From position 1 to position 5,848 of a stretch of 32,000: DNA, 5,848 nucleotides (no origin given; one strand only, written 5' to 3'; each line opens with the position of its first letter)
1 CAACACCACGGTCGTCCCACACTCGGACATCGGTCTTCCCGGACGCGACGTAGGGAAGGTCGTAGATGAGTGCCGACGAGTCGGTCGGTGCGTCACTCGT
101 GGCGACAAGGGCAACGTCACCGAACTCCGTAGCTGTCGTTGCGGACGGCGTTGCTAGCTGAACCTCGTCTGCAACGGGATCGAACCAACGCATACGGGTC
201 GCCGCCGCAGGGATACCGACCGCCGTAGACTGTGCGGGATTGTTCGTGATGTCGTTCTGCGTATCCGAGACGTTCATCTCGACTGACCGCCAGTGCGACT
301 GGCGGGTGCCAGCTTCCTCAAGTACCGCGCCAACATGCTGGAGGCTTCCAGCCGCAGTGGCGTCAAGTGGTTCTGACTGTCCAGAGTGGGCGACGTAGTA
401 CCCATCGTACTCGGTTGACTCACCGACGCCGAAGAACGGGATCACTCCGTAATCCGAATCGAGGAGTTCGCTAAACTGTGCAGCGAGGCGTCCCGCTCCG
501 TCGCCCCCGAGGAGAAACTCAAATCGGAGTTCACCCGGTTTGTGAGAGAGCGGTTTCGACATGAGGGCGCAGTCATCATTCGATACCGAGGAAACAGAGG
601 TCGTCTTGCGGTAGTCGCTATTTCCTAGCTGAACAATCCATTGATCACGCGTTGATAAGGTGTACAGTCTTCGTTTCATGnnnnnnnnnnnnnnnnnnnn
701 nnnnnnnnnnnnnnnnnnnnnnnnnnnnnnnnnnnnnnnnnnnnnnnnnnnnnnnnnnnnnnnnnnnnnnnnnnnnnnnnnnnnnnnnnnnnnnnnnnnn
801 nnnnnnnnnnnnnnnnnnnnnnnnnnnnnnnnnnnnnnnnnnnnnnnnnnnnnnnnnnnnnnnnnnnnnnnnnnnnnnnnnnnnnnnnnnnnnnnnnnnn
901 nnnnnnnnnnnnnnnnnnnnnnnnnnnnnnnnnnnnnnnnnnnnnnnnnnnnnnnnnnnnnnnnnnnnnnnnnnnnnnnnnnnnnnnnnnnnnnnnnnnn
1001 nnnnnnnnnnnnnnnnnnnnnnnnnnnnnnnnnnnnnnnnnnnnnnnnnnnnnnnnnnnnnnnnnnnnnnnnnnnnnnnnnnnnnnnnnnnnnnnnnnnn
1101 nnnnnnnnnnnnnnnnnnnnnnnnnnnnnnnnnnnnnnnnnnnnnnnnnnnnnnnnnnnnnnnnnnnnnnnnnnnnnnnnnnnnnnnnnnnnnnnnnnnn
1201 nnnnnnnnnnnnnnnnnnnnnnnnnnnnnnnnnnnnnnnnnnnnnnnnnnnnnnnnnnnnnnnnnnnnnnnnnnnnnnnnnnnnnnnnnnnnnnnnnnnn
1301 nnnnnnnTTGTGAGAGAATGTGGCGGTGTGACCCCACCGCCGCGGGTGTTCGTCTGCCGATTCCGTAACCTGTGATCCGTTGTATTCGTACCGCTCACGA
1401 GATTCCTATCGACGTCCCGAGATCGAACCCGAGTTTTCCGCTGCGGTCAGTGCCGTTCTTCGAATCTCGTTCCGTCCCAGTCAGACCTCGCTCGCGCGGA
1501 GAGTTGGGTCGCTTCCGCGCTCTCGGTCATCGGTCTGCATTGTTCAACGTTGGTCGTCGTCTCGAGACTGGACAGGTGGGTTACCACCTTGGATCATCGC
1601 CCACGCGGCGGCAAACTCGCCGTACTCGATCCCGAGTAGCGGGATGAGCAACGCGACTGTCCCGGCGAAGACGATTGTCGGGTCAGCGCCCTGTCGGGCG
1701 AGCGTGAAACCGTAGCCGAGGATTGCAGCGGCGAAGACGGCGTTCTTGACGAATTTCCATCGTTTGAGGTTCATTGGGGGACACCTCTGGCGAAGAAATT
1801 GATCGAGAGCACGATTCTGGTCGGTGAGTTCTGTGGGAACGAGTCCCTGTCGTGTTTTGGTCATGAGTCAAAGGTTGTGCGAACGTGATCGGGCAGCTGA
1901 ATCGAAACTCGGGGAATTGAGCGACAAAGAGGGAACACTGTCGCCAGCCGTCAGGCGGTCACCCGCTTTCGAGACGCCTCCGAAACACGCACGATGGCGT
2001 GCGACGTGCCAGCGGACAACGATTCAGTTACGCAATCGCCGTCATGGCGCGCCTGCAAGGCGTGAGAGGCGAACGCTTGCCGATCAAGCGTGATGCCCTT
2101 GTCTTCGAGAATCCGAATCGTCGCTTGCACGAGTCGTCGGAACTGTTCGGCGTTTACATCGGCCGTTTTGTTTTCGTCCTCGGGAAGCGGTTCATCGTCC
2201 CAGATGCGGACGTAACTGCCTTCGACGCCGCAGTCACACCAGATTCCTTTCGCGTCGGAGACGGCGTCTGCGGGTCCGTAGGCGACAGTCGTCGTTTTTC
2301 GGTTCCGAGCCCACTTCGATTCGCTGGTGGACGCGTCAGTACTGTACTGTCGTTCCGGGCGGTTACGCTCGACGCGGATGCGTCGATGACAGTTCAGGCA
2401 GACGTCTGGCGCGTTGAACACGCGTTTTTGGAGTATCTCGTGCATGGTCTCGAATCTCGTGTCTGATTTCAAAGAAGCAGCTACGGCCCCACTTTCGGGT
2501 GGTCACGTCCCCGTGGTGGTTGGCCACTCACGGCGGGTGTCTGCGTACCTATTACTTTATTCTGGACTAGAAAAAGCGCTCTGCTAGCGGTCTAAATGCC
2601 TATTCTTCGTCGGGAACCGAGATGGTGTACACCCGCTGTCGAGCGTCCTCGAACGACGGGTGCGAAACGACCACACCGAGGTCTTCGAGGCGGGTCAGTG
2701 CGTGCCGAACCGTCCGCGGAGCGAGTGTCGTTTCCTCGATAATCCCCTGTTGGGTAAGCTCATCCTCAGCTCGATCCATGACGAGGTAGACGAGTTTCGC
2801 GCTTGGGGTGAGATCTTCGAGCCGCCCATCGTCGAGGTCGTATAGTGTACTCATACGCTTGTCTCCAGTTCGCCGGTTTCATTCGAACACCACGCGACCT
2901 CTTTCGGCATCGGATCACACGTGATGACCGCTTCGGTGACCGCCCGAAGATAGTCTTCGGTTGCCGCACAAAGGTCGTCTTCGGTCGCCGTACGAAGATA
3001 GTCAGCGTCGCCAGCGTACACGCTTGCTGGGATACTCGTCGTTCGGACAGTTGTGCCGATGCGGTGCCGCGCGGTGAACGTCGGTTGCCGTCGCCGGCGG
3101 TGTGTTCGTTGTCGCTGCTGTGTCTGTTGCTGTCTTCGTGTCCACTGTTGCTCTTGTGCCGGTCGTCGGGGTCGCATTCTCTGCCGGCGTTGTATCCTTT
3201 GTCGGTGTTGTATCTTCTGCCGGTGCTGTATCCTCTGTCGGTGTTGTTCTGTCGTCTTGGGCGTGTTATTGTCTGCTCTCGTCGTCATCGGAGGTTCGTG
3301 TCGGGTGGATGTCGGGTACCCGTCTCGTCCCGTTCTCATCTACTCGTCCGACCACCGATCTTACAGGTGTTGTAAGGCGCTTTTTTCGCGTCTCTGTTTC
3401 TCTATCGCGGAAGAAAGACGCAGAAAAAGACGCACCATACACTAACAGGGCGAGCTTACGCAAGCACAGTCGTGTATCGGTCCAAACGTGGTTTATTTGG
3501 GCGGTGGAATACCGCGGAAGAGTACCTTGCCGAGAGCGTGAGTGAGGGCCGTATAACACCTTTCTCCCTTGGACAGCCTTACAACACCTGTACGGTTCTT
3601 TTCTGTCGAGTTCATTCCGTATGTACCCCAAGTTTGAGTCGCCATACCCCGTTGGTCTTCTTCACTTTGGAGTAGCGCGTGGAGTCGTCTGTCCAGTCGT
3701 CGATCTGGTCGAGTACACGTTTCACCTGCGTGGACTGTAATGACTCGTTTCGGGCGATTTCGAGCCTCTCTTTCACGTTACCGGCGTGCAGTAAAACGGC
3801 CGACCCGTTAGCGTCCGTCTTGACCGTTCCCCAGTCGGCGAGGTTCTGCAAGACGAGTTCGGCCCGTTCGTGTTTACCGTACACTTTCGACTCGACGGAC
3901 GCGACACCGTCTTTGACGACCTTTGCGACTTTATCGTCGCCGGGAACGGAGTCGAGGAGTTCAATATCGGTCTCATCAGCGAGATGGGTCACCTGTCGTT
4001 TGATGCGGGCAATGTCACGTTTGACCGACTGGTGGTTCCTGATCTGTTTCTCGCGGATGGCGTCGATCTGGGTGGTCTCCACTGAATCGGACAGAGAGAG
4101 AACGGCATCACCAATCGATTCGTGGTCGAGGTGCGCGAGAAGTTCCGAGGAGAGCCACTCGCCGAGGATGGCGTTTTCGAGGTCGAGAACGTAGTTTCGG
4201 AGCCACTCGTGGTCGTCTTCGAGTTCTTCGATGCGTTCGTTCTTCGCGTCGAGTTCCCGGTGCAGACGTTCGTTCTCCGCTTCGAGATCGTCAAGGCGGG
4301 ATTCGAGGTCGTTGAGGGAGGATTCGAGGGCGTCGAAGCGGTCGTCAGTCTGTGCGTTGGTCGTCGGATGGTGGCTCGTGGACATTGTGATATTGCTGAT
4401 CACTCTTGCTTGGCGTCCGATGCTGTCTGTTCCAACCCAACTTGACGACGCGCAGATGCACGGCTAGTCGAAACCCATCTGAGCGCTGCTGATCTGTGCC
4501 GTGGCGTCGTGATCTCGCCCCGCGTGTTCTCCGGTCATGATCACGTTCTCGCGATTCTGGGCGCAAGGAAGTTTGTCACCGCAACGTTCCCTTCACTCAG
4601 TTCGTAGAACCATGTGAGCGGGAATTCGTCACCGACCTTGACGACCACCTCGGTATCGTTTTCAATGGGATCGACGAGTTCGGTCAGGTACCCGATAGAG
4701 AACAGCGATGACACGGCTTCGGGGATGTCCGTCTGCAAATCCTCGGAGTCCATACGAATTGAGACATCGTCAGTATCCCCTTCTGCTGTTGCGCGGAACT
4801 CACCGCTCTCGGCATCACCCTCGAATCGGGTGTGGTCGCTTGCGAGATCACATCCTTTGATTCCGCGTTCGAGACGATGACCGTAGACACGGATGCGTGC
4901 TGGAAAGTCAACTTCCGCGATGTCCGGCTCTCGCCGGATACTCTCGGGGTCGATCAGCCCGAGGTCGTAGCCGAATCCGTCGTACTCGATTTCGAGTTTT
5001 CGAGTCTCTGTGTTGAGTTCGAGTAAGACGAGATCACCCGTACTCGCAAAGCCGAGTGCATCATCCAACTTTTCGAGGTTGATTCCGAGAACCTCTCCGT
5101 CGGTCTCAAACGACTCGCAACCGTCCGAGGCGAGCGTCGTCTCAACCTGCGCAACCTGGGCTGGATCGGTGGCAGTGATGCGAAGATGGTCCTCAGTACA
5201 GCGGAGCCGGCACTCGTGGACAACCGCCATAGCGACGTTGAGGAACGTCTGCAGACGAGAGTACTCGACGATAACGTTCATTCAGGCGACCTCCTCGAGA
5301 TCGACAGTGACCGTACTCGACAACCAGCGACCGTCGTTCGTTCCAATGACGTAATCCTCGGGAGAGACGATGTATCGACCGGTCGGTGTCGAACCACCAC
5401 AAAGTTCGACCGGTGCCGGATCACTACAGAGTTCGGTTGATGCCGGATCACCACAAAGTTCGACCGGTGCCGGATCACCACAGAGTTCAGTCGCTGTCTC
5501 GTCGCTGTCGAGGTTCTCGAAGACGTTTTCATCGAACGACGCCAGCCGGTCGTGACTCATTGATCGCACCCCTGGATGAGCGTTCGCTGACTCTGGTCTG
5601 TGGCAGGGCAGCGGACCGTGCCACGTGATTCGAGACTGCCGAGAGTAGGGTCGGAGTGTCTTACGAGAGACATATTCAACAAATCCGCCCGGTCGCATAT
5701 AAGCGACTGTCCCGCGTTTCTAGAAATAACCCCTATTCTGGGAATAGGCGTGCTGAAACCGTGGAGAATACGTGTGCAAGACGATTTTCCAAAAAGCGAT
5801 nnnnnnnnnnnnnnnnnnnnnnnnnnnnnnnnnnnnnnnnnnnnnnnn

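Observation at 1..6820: Co-directional ORFan block with its own Orc1/Cdc6 and PCNA: candidate provirus or integrated replicon running off the left edge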

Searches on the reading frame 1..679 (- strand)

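Call 8: search_protein_families(library=pfam, max_evalue=0.1, proteins=[window:1-679:-])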
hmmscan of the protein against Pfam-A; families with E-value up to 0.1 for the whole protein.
window:1-679:- (226 aa): 0 families

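Call 9: search_protein_families(library=phrogs, max_evalue=0.1, proteins=[window:1-679:-])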
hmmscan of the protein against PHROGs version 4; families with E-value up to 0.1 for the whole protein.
window:1-679:- (226 aa): 1 family
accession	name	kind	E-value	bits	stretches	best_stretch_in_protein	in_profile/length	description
phrog_18406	-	unknown function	7.2e-63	214.2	1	1-225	1-225/397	-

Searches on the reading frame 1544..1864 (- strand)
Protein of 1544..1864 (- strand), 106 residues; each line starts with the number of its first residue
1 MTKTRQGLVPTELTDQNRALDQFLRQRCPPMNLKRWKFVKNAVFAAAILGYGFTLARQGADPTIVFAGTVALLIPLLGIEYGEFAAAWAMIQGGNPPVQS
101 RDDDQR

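Call 8: search_protein_families(library=pfam, max_evalue=0.1, proteins=[window:1544-1864:-])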
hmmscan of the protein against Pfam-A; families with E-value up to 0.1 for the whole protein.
window:1544-1864:- (106 aa): 1 family
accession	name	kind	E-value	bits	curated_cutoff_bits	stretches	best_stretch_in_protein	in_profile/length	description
PF14019.11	DUF4235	-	0.058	13.8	27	0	84-105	20-41/77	Protein of unknown function (DUF4235)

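Call 9: search_protein_families(library=phrogs, max_evalue=0.1, proteins=[window:1544-1864:-])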
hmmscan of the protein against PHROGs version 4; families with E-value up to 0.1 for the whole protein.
window:1544-1864:- (106 aa): 1 family
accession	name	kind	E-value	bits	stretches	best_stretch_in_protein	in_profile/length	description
phrog_18714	-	unknown function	0.0054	17.7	1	33-87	34-88/102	-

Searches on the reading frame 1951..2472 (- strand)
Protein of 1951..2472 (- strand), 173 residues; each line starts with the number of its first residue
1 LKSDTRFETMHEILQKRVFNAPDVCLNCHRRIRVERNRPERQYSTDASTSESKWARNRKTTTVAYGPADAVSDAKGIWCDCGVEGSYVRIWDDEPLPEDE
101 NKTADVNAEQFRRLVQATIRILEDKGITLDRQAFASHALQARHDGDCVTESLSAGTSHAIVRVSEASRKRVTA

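Call 8: search_protein_families(library=pfam, max_evalue=0.1, proteins=[window:1951-2472:-])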
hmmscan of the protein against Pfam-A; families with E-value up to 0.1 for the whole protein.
window:1951-2472:- (173 aa): 0 families

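Call 9: search_protein_families(library=phrogs, max_evalue=0.1, proteins=[window:1951-2472:-])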
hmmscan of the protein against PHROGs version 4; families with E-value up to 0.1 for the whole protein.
window:1951-2472:- (173 aa): 1 family
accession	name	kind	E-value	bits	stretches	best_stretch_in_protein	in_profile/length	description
phrog_27334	-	unknown function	1.5e-41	142.9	1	8-165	8-154/165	-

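Call 79: find_related_loci(query=window:1951-2445:-, collection=viral_contigs, flank=10000)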
Query window:1951-2445:- (164 aa) in viral_contigs; peptide patterns used: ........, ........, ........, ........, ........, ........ (x = any residue, [..] = any of these).
5 stretches matched a pattern, but none encodes a relative of the query by tblastn (E <= 1e-3).

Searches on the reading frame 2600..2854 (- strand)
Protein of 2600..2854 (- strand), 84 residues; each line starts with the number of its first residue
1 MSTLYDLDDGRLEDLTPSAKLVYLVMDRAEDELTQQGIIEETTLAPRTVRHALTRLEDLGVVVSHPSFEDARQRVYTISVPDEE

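Call 8: search_protein_families(library=pfam, max_evalue=0.1, proteins=[window:2600-2854:-])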
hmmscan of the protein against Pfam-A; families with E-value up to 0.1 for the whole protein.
window:2600-2854:- (84 aa): 8 families
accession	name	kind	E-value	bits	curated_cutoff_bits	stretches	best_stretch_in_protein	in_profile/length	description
PF12802.13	MarR_2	-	0.00017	22.1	27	1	14-73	2-61/61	MarR family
PF13412.12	HTH_24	-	0.002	18.1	21.9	1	30-62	15-47/48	Winged helix-turn-helix DNA-binding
PF13730.12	HTH_36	-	0.0021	18.3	25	1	14-60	2-53/55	Helix-turn-helix domain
PF00392.27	GntR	-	0.0059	16.7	27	1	29-66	20-58/64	Bacterial regulatory proteins, gntR family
PF01022.26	HTH_5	-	0.017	15.4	22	1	21-62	7-45/47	Bacterial regulatory protein, arsR family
PF01047.28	MarR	-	0.022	15.1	24.6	1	28-73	13-58/59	MarR family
PF17782.7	DprA_WH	-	0.03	14.8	22.9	1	38-66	31-59/61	DprA winged helix domain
PF08279.18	HTH_11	-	0.097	13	25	0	20-63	4-46/55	HTH domain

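Call 9: search_protein_families(library=phrogs, max_evalue=0.1, proteins=[window:2600-2854:-])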
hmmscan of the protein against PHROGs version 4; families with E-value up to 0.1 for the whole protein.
window:2600-2854:- (84 aa): 11 families
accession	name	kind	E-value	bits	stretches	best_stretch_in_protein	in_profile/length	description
phrog_37740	-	unknown function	3.9e-06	28.1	1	10-75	16-81/86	-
phrog_270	-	DNA, RNA and nucleotide metabolism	6.2e-06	26.8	1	12-78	42-115/383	replication initiation protein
phrog_678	-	DNA, RNA and nucleotide metabolism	0.0006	20.5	1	23-79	56-135/346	replication initiation O-like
phrog_8102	-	DNA, RNA and nucleotide metabolism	0.00064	19.9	1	13-83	30-111/337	replication initiation protein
phrog_1032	-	DNA, RNA and nucleotide metabolism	0.0028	18.7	1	16-64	16-69/281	replication initiation protein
phrog_2030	-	transcription regulation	0.0054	17.4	1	22-78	19-74/202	transcriptional regulator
phrog_1123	-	unknown function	0.0074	17.1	1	15-67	29-81/112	-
phrog_391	-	DNA, RNA and nucleotide metabolism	0.0095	16.6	1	36-83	41-93/298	replication initiation O-like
phrog_5978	-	unknown function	0.024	14.7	1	18-67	299-346/364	-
phrog_4396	-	unknown function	0.025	15.2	1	73-84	4-15/42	-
phrog_1835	-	DNA, RNA and nucleotide metabolism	0.031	14.6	1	33-67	68-102/301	HTH DNA binding protein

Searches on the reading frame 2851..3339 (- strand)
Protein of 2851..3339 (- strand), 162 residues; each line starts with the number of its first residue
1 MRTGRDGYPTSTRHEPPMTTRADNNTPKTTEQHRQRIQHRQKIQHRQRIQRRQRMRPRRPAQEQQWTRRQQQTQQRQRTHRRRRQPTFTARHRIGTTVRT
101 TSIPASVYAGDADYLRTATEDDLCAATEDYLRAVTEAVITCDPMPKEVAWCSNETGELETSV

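Call 8: search_protein_families(library=pfam, max_evalue=0.1, proteins=[window:2851-3339:-])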
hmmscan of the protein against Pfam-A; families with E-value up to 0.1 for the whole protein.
window:2851-3339:- (162 aa): 1 family
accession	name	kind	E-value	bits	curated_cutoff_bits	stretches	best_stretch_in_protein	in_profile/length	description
PF15258.11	FAM222A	-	0.004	16.7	27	1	20-110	149-230/525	Protein family of FAM222A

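Call 9: search_protein_families(library=phrogs, max_evalue=0.1, proteins=[window:2851-3339:-])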
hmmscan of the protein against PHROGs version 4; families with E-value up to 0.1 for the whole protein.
window:2851-3339:- (162 aa): 0 families

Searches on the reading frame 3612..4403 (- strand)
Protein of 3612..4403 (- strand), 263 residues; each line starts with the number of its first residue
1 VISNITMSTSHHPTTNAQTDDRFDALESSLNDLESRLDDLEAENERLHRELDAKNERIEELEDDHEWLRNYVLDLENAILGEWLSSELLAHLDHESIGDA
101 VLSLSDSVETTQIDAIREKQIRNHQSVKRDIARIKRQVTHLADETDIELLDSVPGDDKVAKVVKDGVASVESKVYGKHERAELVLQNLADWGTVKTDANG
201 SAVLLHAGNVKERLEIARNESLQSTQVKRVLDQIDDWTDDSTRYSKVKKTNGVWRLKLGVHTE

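Call 8: search_protein_families(library=pfam, max_evalue=0.1, proteins=[window:3612-4403:-])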
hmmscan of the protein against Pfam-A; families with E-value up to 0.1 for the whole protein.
window:3612-4403:- (263 aa): 37 families (the best 25 are shown)
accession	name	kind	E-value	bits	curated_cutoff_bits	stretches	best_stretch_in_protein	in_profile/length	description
PF10473.14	CENP-F_leu_zip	-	1.3e-05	25.8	34.5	1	22-78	60-116/140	Leucine-rich repeats of kinetochore protein Cenp-F/LEK1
PF10779.14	XhlA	-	0.00012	22.6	34.7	1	24-69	7-52/67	Haemolysin XhlA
PF23991.1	DUF7310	-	0.00021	22.2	40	1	13-43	22-52/83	Coiled-coil region of unknown function (DUF7310)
PF16526.10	CLZ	-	0.00095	20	26.7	1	14-62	24-69/71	C-terminal leucine zipper domain of cyclic nucleotide-gated channels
PF00435.27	Spectrin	-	0.002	19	29.9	0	103-154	23-72/105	Spectrin repeat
PF05911.16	FPP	-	0.0026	16.5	40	1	17-64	81-128/871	Filament-like plant protein, long coiled-coil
PF05377.16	FlaC_arch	-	0.0032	18.3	27.8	1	22-61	1-40/55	Flagella accessory protein C (FlaC)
PF14712.11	Snapin_Pallidin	-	0.0037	18.1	29.6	1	23-71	8-53/89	Snapin/Pallidin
PF01166.23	TSC22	-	0.0058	17.2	30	0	55-93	20-53/57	TSC-22/dip/bun family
PF16454.10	PI3K_P85_iSH2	-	0.0079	16.2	31.5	0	24-75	84-135/161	Phosphatidylinositol 3-kinase regulatory subunit P85 inter-SH2 domain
PF18595.6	Nuf2_DHR10-like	-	0.0081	16.6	28.4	1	18-66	54-102/117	Nuf2, DHR10-like domain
PF08614.16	ATG16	-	0.0088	16.7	33.7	1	18-78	85-145/200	Autophagy protein 16 (ATG16)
PF10046.14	BLOC1_2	-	0.011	16.5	33.4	1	15-77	28-93/96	Biogenesis of lysosome-related organelles complex-1 subunit 2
PF24922.1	ACBP4_C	-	0.011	16.4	31.2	1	22-64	4-46/105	Acyl-CoA-binding domain-containing protein 4-6, C-terminal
PF10874.13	DUF2746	-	0.018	15.9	23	1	92-174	4-84/101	Protein of unknown function (DUF2746)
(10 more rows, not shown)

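Call 9: search_protein_families(library=phrogs, max_evalue=0.1, proteins=[window:3612-4403:-])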
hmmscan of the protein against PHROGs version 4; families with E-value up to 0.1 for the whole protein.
window:3612-4403:- (263 aa): 14 families
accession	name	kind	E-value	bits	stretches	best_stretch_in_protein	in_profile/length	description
phrog_12665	-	unknown function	0.0001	23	1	27-70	10-53/224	-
phrog_3671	-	unknown function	0.002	19.3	1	5-61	27-83/87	-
phrog_77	-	DNA, RNA and nucleotide metabolism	0.0029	17.2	1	20-183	470-592/967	SbcC-like subunit of palindrome specific endonuclease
phrog_5553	-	unknown function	0.004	18.4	1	15-62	29-77/114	-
phrog_1009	-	unknown function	0.01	16.9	1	17-64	37-84/103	-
phrog_25947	-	other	0.014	16.7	1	19-63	14-58/79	hol-like chemotaxis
phrog_1193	-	other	0.021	15.8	0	18-53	10-45/76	hemolysin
phrog_6664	-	unknown function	0.023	16.1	1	28-61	52-85/97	-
phrog_5328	-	unknown function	0.036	15.5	1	22-72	10-60/101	-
phrog_739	-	lysis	0.038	15.2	0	16-60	43-87/122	Rz-like spanin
phrog_12015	-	unknown function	0.042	14.5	1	17-68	101-152/165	-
phrog_689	-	lysis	0.069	14.4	0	17-73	5-70/91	holin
phrog_2932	-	head and packaging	0.07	13.9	1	14-62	49-96/224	head scaffolding protein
phrog_21066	-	unknown function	0.072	13.9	1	20-82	91-153/228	-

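Call 80: find_related_loci(query=window:3612-4385:-, collection=viral_contigs, flank=10000)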
Query window:3612-4385:- (257 aa) in viral_contigs; peptide patterns used: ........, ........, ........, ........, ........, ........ (x = any residue, [..] = any of these).
7 stretches matched a pattern; 3 encode a relative of the query (tblastn E <= 1e-3); 2 distinct loci.
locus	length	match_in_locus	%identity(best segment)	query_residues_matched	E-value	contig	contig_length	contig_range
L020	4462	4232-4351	48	17-56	3e-4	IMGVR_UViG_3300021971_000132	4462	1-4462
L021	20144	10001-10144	40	15-55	4e-4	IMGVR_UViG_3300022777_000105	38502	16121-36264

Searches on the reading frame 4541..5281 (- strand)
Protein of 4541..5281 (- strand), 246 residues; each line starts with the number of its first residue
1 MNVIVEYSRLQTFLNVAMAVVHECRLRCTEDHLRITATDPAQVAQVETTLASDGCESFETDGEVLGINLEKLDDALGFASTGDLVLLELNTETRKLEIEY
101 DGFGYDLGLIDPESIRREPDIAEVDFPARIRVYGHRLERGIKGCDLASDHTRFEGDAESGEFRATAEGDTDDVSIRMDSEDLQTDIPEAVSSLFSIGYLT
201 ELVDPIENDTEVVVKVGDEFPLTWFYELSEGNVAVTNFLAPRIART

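Call 8: search_protein_families(library=pfam, max_evalue=0.1, proteins=[window:4541-5281:-])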
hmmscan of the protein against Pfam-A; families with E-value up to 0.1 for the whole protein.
window:4541-5281:- (246 aa): 2 families
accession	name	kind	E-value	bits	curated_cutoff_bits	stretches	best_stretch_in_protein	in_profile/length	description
PF00705.23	PCNA_N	-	9.1e-06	25.9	20.3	1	10-94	12-97/127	Proliferating cell nuclear antigen, N-terminal domain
PF02747.20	PCNA_C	-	0.089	13.4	23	0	177-234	64-121/128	Proliferating cell nuclear antigen, C-terminal domain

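Call 9: search_protein_families(library=phrogs, max_evalue=0.1, proteins=[window:4541-5281:-])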
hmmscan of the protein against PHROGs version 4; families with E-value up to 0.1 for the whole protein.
window:4541-5281:- (246 aa): 2 families
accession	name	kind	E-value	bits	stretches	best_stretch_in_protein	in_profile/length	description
phrog_947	-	DNA, RNA and nucleotide metabolism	4.5e-11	43.3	1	1-217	3-217/368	DNA polymerase processivity factor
phrog_15345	-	unknown function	0.085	13.7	0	176-210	2-36/68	-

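Call 68: search_solved_structures(query=window:4541-5281:-, max_evalue=0.01)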
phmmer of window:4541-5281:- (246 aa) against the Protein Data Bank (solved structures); distinct sequences matched with E-value up to 0.01: 56.
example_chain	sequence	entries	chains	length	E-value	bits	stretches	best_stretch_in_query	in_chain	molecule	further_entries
3hi8_A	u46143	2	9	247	6.6e-60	205.8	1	4-244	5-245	Proliferating cell nuclear antigen PcnA | PCNA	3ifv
1rwz_A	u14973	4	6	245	4.7e-30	108.1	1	3-244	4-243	DNA polymerase sliding clamp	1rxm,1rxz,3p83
3a2f_B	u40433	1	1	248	1.1e-24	90.5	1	13-243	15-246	DNA polymerase sliding clamp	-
1iz5_A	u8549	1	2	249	1.2e-24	90.4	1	12-243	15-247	Proliferating cell nuclear antigen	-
6t7x_A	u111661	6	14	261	1.7e-24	89.9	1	13-243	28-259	DNA polymerase sliding clamp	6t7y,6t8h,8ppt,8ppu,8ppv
1iz4_A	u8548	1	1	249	1.9e-24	89.8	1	12-243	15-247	Proliferating cell nuclear antigen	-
3lx1_A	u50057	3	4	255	2.4e-24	89.5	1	14-244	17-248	DNA polymerase sliding clamp 1 | DNA polymerase sliding clamp 1, Proliferating cell nuclear antigen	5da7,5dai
6knb_C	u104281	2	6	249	2.6e-24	89.3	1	14-243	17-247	DNA polymerase sliding clamp 1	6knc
1ge8_A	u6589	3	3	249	3e-24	89.2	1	12-243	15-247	PROLIFERATION CELL NUCLEAR ANTIGEN | Proliferating Cell Nuclear Antigen | DNA polymerase sliding clamp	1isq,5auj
5a6d_A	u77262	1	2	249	5.7e-22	81.7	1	15-243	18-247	DNA POLYMERASE SLIDING CLAMP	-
7n5i_A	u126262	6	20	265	7.1e-22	81.4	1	15-243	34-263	DNA polymerase sliding clamp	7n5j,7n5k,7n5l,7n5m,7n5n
6qh1_A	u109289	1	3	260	8.2e-12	48.4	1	10-244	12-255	Proliferating cell nuclear antigen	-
8gjf_A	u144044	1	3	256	2.2e-10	43.7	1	8-243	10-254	Proliferating cell nuclear antigen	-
7o1e_A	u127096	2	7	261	3.4e-10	43.2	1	10-244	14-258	Proliferating cell nuclear antigen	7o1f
8p9o_A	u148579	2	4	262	3.4e-10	43.1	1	10-244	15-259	Proliferating cell nuclear antigen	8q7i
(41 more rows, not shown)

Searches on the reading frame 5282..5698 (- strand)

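Call 8: search_protein_families(library=pfam, max_evalue=0.1, proteins=[window:5282-5698:-])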
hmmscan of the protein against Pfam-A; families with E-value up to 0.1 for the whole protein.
window:5282-5698:- (138 aa): 0 families

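Call 9: search_protein_families(library=phrogs, max_evalue=0.1, proteins=[window:5282-5698:-])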
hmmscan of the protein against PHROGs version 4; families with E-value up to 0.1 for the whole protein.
window:5282-5698:- (138 aa): 1 family
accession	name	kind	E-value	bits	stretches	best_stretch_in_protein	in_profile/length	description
phrog_8872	-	unknown function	0.015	16.6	1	107-132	32-57/95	-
